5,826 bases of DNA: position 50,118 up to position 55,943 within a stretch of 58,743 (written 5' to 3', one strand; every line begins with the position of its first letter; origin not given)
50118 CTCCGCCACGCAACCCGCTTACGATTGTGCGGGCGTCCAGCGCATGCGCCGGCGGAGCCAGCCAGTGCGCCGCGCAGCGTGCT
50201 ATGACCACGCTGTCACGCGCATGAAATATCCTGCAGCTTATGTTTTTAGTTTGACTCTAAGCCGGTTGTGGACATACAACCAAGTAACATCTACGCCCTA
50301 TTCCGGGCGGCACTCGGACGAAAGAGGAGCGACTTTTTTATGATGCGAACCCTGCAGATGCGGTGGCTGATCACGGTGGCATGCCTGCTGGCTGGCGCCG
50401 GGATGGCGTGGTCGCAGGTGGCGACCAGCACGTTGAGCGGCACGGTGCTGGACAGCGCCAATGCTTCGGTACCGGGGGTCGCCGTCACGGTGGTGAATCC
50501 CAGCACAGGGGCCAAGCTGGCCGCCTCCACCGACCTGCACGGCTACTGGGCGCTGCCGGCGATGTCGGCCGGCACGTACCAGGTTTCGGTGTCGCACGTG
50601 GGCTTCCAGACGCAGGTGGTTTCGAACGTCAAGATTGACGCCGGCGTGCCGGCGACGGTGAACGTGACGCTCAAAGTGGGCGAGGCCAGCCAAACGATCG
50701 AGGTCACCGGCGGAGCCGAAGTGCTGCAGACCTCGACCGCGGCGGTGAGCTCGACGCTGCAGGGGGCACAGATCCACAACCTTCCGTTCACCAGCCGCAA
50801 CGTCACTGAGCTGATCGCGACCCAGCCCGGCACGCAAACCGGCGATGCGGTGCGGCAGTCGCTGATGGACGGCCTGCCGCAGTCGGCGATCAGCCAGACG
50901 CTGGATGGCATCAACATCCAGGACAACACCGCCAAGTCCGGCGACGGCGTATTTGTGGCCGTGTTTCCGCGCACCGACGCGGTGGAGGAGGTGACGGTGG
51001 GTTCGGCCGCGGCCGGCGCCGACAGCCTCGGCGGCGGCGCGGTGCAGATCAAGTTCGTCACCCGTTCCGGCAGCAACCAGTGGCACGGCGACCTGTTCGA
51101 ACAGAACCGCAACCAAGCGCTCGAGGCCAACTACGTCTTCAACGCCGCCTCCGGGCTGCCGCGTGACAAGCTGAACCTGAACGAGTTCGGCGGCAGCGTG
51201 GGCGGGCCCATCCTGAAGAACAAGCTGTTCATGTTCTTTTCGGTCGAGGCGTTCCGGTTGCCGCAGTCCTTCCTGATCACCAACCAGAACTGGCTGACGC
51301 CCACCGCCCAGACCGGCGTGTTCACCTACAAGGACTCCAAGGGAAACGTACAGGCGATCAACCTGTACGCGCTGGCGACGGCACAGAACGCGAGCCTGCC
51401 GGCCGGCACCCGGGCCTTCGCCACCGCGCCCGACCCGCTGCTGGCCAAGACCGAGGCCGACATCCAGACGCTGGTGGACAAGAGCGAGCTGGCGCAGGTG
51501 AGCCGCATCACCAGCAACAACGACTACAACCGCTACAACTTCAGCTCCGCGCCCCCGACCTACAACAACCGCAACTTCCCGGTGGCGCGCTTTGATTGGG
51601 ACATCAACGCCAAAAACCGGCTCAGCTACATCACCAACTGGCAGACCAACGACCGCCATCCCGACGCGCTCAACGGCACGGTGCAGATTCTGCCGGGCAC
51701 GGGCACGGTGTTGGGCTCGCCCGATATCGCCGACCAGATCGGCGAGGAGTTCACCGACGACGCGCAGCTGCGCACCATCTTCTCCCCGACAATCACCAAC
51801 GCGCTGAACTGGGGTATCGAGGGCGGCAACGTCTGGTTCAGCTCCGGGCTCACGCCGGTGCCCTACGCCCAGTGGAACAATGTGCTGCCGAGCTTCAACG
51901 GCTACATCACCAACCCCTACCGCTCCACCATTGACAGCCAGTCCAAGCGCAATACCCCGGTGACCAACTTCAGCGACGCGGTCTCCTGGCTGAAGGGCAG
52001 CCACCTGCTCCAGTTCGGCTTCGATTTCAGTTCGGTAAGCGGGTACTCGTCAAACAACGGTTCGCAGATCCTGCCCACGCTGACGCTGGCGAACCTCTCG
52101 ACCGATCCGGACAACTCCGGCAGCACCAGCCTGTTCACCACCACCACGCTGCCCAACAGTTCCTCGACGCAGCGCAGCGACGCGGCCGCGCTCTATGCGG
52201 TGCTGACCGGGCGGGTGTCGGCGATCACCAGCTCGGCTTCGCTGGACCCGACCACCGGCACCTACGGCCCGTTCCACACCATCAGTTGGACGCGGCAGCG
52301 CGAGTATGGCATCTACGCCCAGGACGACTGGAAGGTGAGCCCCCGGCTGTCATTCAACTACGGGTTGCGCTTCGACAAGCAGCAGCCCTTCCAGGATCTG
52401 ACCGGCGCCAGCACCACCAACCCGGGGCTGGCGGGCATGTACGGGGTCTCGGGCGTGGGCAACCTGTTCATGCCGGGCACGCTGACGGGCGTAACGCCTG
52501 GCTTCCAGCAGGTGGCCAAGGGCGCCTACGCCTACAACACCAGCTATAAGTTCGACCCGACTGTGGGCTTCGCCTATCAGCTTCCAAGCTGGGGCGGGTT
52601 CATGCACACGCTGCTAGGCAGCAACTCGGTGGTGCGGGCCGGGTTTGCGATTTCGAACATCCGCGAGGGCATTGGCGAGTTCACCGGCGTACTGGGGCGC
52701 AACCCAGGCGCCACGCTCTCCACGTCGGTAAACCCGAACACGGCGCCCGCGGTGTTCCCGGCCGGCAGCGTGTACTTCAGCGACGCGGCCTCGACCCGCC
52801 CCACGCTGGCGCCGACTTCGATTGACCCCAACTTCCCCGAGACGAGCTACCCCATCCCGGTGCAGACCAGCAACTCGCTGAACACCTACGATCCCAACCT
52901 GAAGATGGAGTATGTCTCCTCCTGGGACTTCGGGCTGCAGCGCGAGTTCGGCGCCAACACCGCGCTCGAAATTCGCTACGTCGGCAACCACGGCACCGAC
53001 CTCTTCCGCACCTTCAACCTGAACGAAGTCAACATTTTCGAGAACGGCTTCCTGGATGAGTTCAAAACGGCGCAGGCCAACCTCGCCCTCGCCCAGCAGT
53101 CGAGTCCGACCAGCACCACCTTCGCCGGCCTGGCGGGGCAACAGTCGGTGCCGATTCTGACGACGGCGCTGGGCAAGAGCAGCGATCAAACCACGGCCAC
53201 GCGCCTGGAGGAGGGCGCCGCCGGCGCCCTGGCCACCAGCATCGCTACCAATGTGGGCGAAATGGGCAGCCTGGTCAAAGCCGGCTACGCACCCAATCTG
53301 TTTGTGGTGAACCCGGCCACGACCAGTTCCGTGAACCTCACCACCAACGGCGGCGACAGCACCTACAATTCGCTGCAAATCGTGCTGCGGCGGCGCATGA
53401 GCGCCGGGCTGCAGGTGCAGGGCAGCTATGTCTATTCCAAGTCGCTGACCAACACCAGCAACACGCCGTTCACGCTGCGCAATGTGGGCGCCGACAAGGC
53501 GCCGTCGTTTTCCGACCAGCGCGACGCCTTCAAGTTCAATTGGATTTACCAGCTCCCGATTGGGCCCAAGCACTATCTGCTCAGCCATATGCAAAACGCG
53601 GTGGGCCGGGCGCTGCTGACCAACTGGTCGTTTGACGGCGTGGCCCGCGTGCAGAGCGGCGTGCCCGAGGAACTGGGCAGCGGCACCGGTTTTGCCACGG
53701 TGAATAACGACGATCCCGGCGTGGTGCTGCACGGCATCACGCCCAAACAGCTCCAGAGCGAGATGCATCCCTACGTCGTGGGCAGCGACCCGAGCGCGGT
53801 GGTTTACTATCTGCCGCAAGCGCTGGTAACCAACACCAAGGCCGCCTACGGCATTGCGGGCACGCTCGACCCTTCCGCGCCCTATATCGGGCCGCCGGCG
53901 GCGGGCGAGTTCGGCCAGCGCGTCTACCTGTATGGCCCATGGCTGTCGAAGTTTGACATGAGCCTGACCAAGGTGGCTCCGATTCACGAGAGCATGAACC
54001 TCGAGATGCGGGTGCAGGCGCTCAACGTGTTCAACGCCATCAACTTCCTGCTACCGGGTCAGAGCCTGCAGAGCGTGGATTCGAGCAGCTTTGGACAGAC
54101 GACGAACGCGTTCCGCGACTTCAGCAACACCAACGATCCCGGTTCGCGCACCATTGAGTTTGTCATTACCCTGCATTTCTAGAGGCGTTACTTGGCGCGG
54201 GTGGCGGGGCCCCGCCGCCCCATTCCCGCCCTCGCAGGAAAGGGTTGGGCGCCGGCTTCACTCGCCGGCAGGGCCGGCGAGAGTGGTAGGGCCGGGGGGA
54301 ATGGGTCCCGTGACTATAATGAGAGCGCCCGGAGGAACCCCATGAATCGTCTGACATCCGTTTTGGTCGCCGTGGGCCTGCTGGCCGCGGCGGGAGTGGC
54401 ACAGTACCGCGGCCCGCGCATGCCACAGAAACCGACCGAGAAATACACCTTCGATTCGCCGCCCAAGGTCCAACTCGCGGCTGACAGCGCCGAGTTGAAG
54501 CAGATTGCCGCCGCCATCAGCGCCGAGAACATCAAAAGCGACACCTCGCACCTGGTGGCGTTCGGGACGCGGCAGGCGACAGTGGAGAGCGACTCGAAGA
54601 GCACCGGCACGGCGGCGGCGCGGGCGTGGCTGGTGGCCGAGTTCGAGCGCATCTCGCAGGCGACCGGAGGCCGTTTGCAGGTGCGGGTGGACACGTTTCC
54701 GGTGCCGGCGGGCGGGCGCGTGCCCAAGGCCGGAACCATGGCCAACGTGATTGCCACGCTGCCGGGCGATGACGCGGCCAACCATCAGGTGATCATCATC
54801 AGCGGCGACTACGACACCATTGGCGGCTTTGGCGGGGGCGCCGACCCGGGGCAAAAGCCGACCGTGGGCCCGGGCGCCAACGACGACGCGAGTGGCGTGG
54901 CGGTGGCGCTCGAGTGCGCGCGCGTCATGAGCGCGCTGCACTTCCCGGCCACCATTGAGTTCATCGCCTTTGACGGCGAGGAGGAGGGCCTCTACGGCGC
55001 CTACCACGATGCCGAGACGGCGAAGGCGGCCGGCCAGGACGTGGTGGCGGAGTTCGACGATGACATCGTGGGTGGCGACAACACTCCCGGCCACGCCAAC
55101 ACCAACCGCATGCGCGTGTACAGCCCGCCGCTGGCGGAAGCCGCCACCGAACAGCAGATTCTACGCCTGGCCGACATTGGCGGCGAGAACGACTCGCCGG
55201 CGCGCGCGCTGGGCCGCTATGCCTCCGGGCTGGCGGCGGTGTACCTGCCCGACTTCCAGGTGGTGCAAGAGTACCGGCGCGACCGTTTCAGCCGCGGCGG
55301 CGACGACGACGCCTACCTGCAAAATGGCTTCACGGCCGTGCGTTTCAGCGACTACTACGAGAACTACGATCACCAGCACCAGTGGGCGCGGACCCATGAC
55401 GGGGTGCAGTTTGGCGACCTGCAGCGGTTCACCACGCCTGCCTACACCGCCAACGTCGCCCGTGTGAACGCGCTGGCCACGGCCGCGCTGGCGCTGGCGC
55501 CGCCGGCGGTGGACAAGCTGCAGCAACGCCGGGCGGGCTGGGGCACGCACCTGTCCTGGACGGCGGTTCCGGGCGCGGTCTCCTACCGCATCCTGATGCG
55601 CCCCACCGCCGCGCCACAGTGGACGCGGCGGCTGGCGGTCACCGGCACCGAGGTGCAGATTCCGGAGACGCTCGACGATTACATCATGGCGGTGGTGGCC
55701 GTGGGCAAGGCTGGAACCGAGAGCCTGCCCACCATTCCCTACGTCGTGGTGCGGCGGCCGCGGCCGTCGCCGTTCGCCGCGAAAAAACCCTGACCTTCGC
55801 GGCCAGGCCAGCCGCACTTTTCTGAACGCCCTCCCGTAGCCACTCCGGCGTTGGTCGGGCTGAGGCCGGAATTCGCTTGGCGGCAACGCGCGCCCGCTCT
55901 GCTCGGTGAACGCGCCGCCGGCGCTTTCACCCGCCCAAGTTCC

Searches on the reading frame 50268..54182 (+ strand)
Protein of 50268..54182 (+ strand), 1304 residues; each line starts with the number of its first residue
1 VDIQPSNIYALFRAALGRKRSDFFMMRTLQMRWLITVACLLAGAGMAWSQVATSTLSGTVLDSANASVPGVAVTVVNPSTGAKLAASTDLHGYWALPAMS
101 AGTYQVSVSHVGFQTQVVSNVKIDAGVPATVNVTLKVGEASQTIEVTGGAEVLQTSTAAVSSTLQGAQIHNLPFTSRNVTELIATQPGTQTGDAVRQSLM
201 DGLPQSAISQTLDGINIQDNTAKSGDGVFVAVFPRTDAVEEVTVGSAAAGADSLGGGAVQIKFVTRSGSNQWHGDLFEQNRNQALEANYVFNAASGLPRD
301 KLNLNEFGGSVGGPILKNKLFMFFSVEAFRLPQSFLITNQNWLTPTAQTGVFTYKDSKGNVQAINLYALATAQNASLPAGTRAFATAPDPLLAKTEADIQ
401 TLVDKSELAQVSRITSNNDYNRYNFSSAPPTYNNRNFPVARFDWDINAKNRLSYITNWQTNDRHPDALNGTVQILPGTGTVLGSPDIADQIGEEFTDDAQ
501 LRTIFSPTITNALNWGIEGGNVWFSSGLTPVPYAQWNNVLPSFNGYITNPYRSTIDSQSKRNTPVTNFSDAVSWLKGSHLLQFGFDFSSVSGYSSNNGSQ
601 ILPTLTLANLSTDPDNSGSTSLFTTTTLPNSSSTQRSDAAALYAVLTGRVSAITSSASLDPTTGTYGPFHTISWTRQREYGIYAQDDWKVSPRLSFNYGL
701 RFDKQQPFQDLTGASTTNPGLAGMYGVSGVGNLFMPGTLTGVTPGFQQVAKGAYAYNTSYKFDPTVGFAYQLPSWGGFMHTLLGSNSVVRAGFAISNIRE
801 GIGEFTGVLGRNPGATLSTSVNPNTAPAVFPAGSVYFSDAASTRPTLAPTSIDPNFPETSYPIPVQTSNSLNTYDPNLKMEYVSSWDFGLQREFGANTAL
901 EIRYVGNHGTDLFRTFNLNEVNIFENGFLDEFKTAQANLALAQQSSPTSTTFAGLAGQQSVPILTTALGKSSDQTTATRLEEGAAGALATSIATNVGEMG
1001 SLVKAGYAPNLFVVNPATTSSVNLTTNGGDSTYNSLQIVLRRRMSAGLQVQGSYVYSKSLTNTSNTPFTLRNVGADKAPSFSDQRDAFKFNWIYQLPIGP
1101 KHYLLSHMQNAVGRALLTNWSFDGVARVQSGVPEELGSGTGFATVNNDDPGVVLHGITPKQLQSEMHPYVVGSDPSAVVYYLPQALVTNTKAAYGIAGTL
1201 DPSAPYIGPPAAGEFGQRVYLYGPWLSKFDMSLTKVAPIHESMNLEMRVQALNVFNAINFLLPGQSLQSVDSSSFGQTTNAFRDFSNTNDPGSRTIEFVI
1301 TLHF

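Call 22: search_protein_families(library=pfam, proteins=[window:50268-54182:+])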
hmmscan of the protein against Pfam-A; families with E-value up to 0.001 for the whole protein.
window:50268-54182:+ (1304 aa): 3 families
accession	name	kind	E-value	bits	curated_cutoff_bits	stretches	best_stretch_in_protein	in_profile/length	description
PF25183.1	OMP_b-brl_4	-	1.1e-121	408.3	30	1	264-1281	1-830/838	Outer membrane beta barrel domain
PF13620.12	CarboxypepD_reg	-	3.4e-19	69.4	32.3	1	55-136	1-82/82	Carboxypeptidase regulatory-like domain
PF13715.12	CarbopepD_reg_2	-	2.3e-10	40.8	32.2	1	56-136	1-77/88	CarboxypepD_reg-like domain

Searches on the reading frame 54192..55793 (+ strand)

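Call 22: search_protein_families(library=pfam, proteins=[window:54192-55793:+])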
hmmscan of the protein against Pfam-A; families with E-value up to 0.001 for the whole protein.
window:54192-55793:+ (533 aa): 2 families
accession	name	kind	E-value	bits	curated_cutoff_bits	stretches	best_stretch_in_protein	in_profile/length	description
PF04389.22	Peptidase_M28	-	4.5e-22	79.2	21.3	1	185-402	1-174/193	Peptidase family M28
PF01546.33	Peptidase_M20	-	5.3e-05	23.6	24.6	1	225-288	29-93/206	Peptidase family M20/M25/M40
